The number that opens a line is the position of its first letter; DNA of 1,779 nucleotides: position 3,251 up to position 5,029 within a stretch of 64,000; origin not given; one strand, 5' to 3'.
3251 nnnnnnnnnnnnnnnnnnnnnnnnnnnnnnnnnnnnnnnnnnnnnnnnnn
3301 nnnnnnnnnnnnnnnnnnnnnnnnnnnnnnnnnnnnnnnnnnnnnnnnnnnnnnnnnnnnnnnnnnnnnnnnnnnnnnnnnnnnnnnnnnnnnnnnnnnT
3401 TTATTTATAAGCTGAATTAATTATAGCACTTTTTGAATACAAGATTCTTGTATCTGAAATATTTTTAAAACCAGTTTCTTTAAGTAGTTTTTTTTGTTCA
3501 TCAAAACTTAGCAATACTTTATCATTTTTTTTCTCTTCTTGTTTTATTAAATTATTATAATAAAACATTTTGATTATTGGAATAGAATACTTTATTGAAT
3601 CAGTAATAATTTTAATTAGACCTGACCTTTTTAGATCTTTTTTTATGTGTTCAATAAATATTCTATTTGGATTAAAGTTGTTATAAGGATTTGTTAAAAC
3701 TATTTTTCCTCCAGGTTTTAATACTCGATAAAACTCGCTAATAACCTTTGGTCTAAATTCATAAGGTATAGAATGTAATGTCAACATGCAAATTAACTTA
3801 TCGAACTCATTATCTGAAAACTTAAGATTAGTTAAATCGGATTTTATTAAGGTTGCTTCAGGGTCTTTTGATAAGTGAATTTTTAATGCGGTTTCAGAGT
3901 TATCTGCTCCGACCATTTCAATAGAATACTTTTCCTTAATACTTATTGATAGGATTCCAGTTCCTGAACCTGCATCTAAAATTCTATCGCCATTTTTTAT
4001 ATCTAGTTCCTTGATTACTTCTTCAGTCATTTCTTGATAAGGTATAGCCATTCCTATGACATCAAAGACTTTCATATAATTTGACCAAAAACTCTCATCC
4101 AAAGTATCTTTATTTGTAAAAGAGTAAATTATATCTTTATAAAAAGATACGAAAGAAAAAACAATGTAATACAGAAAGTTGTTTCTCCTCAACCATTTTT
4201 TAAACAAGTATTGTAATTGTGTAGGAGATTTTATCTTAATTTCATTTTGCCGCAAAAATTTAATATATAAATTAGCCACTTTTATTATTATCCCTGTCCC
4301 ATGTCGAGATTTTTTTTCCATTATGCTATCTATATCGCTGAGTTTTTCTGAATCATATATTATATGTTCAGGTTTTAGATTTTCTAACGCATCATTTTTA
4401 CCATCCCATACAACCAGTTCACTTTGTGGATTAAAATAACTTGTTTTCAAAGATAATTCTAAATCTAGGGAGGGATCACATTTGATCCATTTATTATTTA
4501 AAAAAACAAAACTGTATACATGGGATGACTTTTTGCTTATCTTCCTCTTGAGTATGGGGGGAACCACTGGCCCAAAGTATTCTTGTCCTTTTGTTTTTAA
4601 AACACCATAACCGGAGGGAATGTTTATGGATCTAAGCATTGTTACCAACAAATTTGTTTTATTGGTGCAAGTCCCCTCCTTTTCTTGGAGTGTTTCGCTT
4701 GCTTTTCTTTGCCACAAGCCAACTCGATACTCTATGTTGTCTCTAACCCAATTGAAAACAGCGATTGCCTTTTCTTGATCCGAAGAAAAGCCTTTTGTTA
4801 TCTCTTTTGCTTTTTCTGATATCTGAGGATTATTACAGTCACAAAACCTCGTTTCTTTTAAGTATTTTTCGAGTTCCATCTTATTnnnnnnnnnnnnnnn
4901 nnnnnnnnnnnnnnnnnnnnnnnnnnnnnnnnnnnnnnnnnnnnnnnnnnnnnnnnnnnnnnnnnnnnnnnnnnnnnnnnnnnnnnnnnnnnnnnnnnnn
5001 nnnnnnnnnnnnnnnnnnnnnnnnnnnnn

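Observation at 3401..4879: Transglutaminase-like protease domain fused to a SAM methyltransferase, translationally coupled to an orphan multi-TM histidine kinase and the coaBC genes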

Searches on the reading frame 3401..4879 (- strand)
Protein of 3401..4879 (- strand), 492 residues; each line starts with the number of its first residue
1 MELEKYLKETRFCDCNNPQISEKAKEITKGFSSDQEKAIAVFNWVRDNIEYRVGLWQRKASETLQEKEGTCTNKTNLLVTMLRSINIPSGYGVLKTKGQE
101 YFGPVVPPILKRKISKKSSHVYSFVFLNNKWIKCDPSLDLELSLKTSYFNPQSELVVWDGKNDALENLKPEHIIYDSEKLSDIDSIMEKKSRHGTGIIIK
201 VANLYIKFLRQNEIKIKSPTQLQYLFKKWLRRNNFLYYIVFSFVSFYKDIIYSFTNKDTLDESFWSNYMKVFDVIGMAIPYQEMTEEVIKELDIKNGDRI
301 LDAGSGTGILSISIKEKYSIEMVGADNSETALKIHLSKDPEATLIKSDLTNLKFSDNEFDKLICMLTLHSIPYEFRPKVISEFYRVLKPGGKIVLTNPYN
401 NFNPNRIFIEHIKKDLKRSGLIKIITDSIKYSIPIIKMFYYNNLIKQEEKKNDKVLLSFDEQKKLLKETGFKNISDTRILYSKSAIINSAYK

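Call 3: search_protein_families(library=pfam, proteins=[window:3401-4879:-], max_evalue=0.1)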
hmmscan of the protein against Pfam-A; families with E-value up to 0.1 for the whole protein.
window:3401-4879:- (492 aa): 19 families
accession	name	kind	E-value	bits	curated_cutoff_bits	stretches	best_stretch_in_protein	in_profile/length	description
PF01841.26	Transglut_core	-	1.2e-18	67.8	23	1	23-136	3-108/108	Transglutaminase-like superfamily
PF13649.12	Methyltransf_25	-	3.6e-17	63.3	27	1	300-391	1-97/97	Methyltransferase domain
PF08241.18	Methyltransf_11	-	1.1e-16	61.7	21.2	1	301-395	1-95/95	Methyltransferase domain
PF13847.12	Methyltransf_31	-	7.8e-14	52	27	1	294-417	1-127/145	Methyltransferase domain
PF13489.12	Methyltransf_23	-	6.2e-10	39.5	27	1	290-415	15-124/164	Methyltransferase domain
PF01209.24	Ubie_methyltran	-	2.5e-09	37.3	20.1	1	262-395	14-151/233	ubiE/COQ5 methyltransferase family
PF08242.18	Methyltransf_12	-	9.7e-08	33.1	30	1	301-393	1-98/98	Methyltransferase domain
PF20922.3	Anamorsin_N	-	5.3e-06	26.7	27.1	1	348-426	41-121/163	Anamorsin, N-terminal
PF07021.18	MetW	-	2.9e-05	24.2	21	1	289-398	7-110/193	Methionine biosynthesis protein MetW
PF02353.26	CMAS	-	3.6e-05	23.6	27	1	286-396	52-165/273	Mycolic acid cyclopropane synthetase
PF05175.20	MTS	-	0.0002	21.5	23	1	289-394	24-137/170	Methyltransferase small domain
PF06325.19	PrmA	-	0.00036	20.5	22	1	294-335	159-200/296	Ribosomal protein L11 methyltransferase (PrmA)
PF00398.26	RrnaAD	-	0.00048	19.8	24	1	284-374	18-110/263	Ribosomal RNA adenine dimethylase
PF05148.21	Methyltransf_8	-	0.0046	17.3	27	1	268-414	44-175/219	Hypothetical methyltransferase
PF02390.23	Methyltransf_4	-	0.015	15.2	24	0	408-453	99-144/173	Putative methyltransferase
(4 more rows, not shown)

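Call 4: search_protein_families(library=ncbifam, proteins=[window:3401-4879:-], max_evalue=0.1)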
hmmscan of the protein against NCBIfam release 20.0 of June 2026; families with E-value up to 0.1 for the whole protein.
window:3401-4879:- (492 aa): 54 families (the best 25 are shown)
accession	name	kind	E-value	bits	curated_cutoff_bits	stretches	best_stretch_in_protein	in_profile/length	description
NF045667.1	MTase_DVU1556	equivalog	4.3e-17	62.3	155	1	283-400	9-124/213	DVU_1556 family methyltransferase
TIGR01934.1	MenG_MenH_UbiE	subfamily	8.2e-15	54.7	158.35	1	286-398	29-144/223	ubiquinone/menaquinone biosynthesis methyltransferase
NF001244.0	PRK00216.1-5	equivalog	1.2e-12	47.6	216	1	286-395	38-153/236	bifunctional demethylmenaquinone methyltransferase/2-methoxy-6-polyprenyl-1,4-benzoquinol methylase UbiE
TIGR02072.1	BioC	equivalog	2.2e-12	47.3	184.95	1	283-397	18-134/244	malonyl-ACP O-methyltransferase BioC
NF001243.0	PRK00216.1-4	equivalog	2.6e-12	46.6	235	1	266-395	18-151/237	demethylmenaquinone methyltransferase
NF001241.0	PRK00216.1-2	equivalog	3.8e-12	46.3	327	1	286-397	41-149/231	demethylmenaquinone methyltransferase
TIGR02752.1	MenG_heptapren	equivalog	8.5e-12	45.1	419.85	1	263-395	13-149/231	demethylmenaquinone methyltransferase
NF043040.1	corrin_prot_MT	hypoth_equivalog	2.8e-11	43.3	180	1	283-397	29-149/216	corrinoid protein-associated methyltransferase CpaM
NF038261.1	rhodoquin_RquA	equivalog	1.2e-10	41.5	175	1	331-415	86-175/218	rhodoquinone biosynthesis methyltransferase RquA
NF004452.0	PRK05785.1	equivalog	9.2e-09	35.1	207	1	296-397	51-148/228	hypothetical protein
NF041536.1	ArsM_DUF2284_UU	exception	2.8e-08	32.5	575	1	293-416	73-193/459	arsenite methyltransferase/DUF2284 domain selenoprotein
NF052510.1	methyltran_MpqE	exception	4.7e-08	32.7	335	1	287-394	37-150/234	methyl-plastoquinone biosynthesis methyltransferase MpqE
NF040539.1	AST_met_ArsM_2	exception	8.7e-08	32.3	240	1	285-416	45-180/262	putative arsinothricin biosynthesis methyltransferase ArsM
TIGR01983.1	UbiG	equivalog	2.1e-07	30.5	102.95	1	290-396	43-152/228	bifunctional 2-polyprenyl-6-hydroxyphenol methylase/3-demethylubiquinol 3-O-methyltransferase UbiG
NF001240.0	PRK00216.1-1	equivalog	2.4e-07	30.1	378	1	287-395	54-168/251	bifunctional demethylmenaquinone methyltransferase/2-methoxy-6-polyprenyl-1,4-benzoquinol methylase UbiE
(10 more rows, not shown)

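Call 5: find_homologous_proteins(query=window:3401-4879:-, max_evalue=0.001)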
Query window:3401-4879:- (492 aa): 22 proteins with E <= 0.001 among 8000 candidates.
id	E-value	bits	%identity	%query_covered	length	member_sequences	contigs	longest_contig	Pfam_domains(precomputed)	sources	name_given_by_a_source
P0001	0.0e+0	1067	97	100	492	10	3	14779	PF07021.19,PF13847.13,PF13489.13,PF13649.13,PF20922.4,PF01209.25,PF08241.19,PF08242.19,PF01841.26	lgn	-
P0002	5.8e-277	937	83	100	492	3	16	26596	PF13847.13,PF13489.13,PF05175.21,PF13649.13,PF20922.4,PF00891.25,PF01209.25,PF08241.19,PF08242.19,PF01841.26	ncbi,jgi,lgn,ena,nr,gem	ncbi:MAG TPA: methyltransferase domain-containing protein [Candidatus Paceibacterota bacterium]|nr:m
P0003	3.0e-176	605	82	67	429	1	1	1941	PF13489.13,PF10111.15,PF00535.33,PF08241.19,PF13847.13,PF05175.21,PF13641.13,PF13649.13,PF20922.4,PF00891.25,PF01209.25,PF08242.19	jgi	-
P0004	2.6e-151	523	50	100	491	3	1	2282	PF13847.13,PF13489.13,PF05175.21,PF13649.13,PF01209.25,PF08241.19,PF08242.19,PF01841.26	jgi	jgi:ubiquinone/menaquinone biosynthesis C-methylase UbiE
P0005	1.2e-145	504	49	95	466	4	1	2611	PF13847.13,PF13489.13,PF13649.13,PF05148.22,PF01209.25,PF08241.19,PF08242.19,PF01841.26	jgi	jgi:ubiquinone/menaquinone biosynthesis C-methylase UbiE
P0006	2.2e-145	503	48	99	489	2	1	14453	PF13847.13,PF13489.13,PF05175.21,PF13649.13,PF05148.22,PF01209.25,PF08241.19,PF08242.19,PF01841.26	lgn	-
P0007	4.5e-140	486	46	100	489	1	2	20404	PF13847.13,PF13489.13,PF13649.13,PF01209.25,PF08241.19,PF08242.19,PF01841.26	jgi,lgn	jgi:ubiquinone/menaquinone biosynthesis C-methylase UbiE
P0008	2.4e-71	259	49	50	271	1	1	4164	PF01841.26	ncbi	-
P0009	5.8e-69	251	47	51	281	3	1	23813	PF01841.26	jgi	-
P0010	4.2e-67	245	44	50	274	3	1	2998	PF01841.26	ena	-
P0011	4.2e-66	242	47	50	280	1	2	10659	PF01841.26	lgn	-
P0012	1.4e-65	240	47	50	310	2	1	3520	PF01841.26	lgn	-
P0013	7.7e-15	73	36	27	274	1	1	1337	PF13847.13,PF13489.13,PF13649.13,PF01209.25,PF08241.19,PF08242.19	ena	-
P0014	5.1e-9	54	32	22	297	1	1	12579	PF13847.13,PF13489.13,PF13649.13,PF00891.25,PF01209.25,PF08241.19,PF08242.19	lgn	-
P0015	2.8e-7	48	37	25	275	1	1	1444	PF07021.19,PF13847.13,PF13489.13,PF08003.18,PF02353.27,PF13649.13,PF01135.26,PF01209.25,PF08241.19,PF08242.19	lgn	-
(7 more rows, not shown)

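Call 12: find_encoding_contigs(protein=P0002, flank=8000, max_places=4)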
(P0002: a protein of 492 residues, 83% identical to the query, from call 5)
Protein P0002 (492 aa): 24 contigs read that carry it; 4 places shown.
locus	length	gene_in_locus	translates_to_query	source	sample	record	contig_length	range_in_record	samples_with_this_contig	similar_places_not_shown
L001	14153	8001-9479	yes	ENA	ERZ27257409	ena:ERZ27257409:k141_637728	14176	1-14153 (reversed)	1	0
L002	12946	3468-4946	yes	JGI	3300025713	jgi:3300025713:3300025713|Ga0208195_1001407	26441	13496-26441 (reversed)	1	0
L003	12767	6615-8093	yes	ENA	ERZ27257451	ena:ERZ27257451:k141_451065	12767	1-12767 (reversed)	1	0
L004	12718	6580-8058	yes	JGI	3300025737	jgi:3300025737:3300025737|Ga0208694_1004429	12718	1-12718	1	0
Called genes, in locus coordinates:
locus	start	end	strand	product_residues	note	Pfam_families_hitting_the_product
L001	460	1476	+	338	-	PF00579:tRNA-synt_1b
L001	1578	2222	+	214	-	PF13328:HD_4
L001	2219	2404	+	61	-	-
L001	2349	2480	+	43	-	-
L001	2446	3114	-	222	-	PF12146:Hydrolase_4 (weak)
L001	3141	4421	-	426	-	PF02624:YcaO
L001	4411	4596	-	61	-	-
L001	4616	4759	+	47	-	-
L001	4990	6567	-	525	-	-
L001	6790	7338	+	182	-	PF02441:Flavoprotein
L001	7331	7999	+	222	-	PF04127:DFP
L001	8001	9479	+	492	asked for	PF01841:Transglut_core, PF01209:Ubie_methyltran, PF00891:Methyltransf_2 (weak), PF13489:Methyltransf_23, PF08241:Methyltransf_11, PF08242:Methyltransf_12, PF13649:Methyltransf_25, PF13847:Methyltransf_31, +2 more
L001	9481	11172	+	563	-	PF16927:HisKA_7TM, PF00512:HisKA, PF02518:HATPase_c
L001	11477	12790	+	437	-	PF04055:Radical_SAM, PF13353:Fer4_12, PF13186:SPASM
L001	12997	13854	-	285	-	-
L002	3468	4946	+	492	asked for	PF01841:Transglut_core, PF01209:Ubie_methyltran, PF00891:Methyltransf_2 (weak), PF13489:Methyltransf_23, PF08241:Methyltransf_11, PF08242:Methyltransf_12, PF13649:Methyltransf_25, PF13847:Methyltransf_31, +2 more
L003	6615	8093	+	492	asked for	PF01841:Transglut_core, PF01209:Ubie_methyltran, PF00891:Methyltransf_2 (weak), PF13489:Methyltransf_23, PF08241:Methyltransf_11, PF08242:Methyltransf_12, PF13649:Methyltransf_25, PF13847:Methyltransf_31, +2 more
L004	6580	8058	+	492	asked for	PF01841:Transglut_core, PF01209:Ubie_methyltran, PF00891:Methyltransf_2 (weak), PF13489:Methyltransf_23, PF08241:Methyltransf_11, PF08242:Methyltransf_12, PF13649:Methyltransf_25, PF13847:Methyltransf_31, +2 more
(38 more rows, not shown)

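Call 13: find_encoding_contigs(protein=P0007, flank=8000, max_places=3)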
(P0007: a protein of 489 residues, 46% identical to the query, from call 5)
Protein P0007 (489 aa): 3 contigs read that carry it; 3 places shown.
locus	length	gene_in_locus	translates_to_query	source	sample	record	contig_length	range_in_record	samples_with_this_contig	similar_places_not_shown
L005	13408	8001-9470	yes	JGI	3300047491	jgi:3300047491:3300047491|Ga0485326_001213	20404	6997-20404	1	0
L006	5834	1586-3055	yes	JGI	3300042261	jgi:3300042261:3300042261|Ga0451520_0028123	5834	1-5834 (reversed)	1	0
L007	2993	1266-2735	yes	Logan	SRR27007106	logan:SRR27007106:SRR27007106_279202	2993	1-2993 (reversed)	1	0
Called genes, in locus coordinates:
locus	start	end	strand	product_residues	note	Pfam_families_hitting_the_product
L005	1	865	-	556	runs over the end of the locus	PF00512:HisKA, PF02518:HATPase_c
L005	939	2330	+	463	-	PF01336:tRNA_anti-codon, PF00152:tRNA-synt_2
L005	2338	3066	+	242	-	PF01553:Acyltransferase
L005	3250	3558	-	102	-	-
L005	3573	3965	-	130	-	-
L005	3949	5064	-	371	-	PF00512:HisKA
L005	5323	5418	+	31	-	-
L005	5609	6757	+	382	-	PF00675:Peptidase_M16, PF05193:Peptidase_M16_C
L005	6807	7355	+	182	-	PF02441:Flavoprotein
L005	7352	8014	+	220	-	PF04127:DFP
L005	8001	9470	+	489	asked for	PF01841:Transglut_core, PF01209:Ubie_methyltran (weak), PF13489:Methyltransf_23, PF08241:Methyltransf_11, PF08242:Methyltransf_12, PF13649:Methyltransf_25, PF13847:Methyltransf_31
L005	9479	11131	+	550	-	PF16927:HisKA_7TM, PF00512:HisKA, PF02518:HATPase_c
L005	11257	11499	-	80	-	-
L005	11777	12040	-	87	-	-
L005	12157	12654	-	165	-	PF09424:YqeY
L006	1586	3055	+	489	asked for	PF01841:Transglut_core, PF01209:Ubie_methyltran (weak), PF13489:Methyltransf_23, PF08241:Methyltransf_11, PF08242:Methyltransf_12, PF13649:Methyltransf_25, PF13847:Methyltransf_31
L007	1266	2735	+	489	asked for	PF01841:Transglut_core, PF01209:Ubie_methyltran (weak), PF13489:Methyltransf_23, PF08241:Methyltransf_11, PF08242:Methyltransf_12, PF13649:Methyltransf_25, PF13847:Methyltransf_31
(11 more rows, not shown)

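Call 14: find_encoding_contigs(protein=P0006, flank=8000, max_places=3)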
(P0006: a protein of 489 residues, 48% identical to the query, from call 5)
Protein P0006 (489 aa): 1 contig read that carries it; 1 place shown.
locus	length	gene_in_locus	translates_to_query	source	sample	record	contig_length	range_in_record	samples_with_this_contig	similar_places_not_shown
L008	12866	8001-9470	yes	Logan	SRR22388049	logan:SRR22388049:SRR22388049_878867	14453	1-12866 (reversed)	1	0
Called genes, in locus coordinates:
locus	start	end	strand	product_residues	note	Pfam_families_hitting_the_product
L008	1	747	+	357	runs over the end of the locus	PF00579:tRNA-synt_1b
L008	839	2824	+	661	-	PF13292:DXP_synthase_N, PF00456:Transketolase_N, PF09364:XFP_N (faint), PF02779:Transket_pyr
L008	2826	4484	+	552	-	-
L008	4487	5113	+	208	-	PF03575:Peptidase_S51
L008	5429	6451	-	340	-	PF00579:tRNA-synt_1b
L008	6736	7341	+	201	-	PF02441:Flavoprotein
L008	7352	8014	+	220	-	PF04127:DFP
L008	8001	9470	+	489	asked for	PF01841:Transglut_core, PF01209:Ubie_methyltran, PF05148:Methyltransf_8 (weak), PF13489:Methyltransf_23, PF08241:Methyltransf_11, PF08242:Methyltransf_12, PF13649:Methyltransf_25, PF13847:Methyltransf_31, +1 more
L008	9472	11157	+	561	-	PF16927:HisKA_7TM, PF00512:HisKA, PF02518:HATPase_c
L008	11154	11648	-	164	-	-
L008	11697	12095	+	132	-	PF02518:HATPase_c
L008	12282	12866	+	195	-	?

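Call 15: find_encoding_contigs(protein=P0009, flank=8000, max_places=2)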
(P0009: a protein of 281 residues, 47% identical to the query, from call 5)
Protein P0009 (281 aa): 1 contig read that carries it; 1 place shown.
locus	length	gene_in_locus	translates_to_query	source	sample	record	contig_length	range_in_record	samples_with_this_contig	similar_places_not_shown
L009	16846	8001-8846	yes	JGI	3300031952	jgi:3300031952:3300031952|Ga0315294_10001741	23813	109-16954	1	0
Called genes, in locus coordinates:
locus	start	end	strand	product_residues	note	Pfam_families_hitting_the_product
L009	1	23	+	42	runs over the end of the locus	?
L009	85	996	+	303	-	PF04055:Radical_SAM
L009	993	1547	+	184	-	-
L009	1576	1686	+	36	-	-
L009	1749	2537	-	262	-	PF04909:Amidohydro_2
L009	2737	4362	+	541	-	-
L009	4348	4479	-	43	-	-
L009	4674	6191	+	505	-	-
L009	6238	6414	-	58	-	-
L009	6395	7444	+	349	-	PF16927:HisKA_7TM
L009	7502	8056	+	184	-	PF02441:Flavoprotein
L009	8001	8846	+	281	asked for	PF01841:Transglut_core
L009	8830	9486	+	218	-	PF04127:DFP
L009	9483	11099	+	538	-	PF16927:HisKA_7TM, PF00512:HisKA, PF02518:HATPase_c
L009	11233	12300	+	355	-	-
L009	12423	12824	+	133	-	PF00072:Response_reg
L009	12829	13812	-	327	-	PF06514:PsbU (weak), PF00633:HHH (faint), PF03934:T2SSK (faint), PF12836:HHH_3, PF14520:HHH_5 (faint), PF00932:LTD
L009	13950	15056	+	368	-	PF01261:AP_endonuc_2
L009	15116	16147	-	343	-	PF05496:RuvB_N, PF00004:AAA, PF07728:AAA_5 (faint), PF17864:AAA_lid_4, PF05491:WHD_RuvB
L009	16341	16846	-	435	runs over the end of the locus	PF00437:T2SSE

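Call 16: find_encoding_contigs(protein=P0011, flank=8000, max_places=2)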
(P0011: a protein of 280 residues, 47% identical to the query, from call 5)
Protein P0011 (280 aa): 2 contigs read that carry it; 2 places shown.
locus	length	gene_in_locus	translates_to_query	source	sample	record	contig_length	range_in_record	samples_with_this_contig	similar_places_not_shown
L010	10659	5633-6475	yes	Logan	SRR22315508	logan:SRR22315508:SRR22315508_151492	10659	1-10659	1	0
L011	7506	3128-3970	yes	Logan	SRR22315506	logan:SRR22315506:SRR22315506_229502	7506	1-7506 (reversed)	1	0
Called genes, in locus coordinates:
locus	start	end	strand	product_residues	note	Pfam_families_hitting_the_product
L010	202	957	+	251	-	PF01738:DLH (faint), PF00561:Abhydrolase_1, PF12146:Hydrolase_4, PF12697:Abhydrolase_6, PF00326:Peptidase_S9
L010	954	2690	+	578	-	PF00501:AMP-binding, PF23562:AMP-binding_C_3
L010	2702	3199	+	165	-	PF01928:CYTH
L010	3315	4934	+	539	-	-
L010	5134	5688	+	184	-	PF02441:Flavoprotein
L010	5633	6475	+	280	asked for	PF01841:Transglut_core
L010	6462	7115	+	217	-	PF04127:DFP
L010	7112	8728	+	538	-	PF16927:HisKA_7TM, PF00512:HisKA, PF02518:HATPase_c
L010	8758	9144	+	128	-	PF00072:Response_reg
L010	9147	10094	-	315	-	PF00633:HHH (weak), PF03934:T2SSK (weak), PF12836:HHH_3, PF14520:HHH_5 (weak), PF00932:LTD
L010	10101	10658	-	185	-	?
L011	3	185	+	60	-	?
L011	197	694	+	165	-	PF01928:CYTH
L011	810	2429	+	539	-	-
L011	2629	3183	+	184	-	PF02441:Flavoprotein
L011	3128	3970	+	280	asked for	PF01841:Transglut_core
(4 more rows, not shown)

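Call 18: predict_structure(alignment_id=A1)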
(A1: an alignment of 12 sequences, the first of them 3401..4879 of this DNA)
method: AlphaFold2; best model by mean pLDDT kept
length: 492 residues; sequences in the alignment: 12
mean_pLDDT: 77.9   pTM: 0.63
mean pLDDT of the five models: 77.9, 76.5, 72.1, 71.0, 69.0
residues with pLDDT >= 90: 109; 70-90: 271; 50-70: 91; < 50: 21
segments of 3 or more residues with pLDDT < 50: 191-193, 399-401, 479-492
pLDDT, mean of each block of 10 residues (from residue 1): 70 89 97 97 96 80 93 93 94 84 78 79 92 91 85 86 87 77 72 67 91 78 92 91 76 55 70 76 78 82 70 85 74 76 68 70 74 69 75 66 68 77 76 74 65 61 83 64 36 29
secondary structure, 60 per line:
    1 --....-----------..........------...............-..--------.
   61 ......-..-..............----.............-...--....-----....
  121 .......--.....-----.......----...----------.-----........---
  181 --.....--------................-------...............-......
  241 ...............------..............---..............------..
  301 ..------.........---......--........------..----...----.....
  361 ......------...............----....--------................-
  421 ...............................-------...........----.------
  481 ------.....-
elements in order: H3-6 H18-27 H34-48 H60-66 H71-84 E89-97 H98-101 H108-111 E117-127 E130-134 H140-146 E173-177 H183-187 H196-211 H219-233 H235-255 H262-275 H279-292 E299-302 H309-317 E321-326 H329-336 H356-361 E362-366 H373-387 E392-395 H404-419 H421-451 H459-469 H487-491
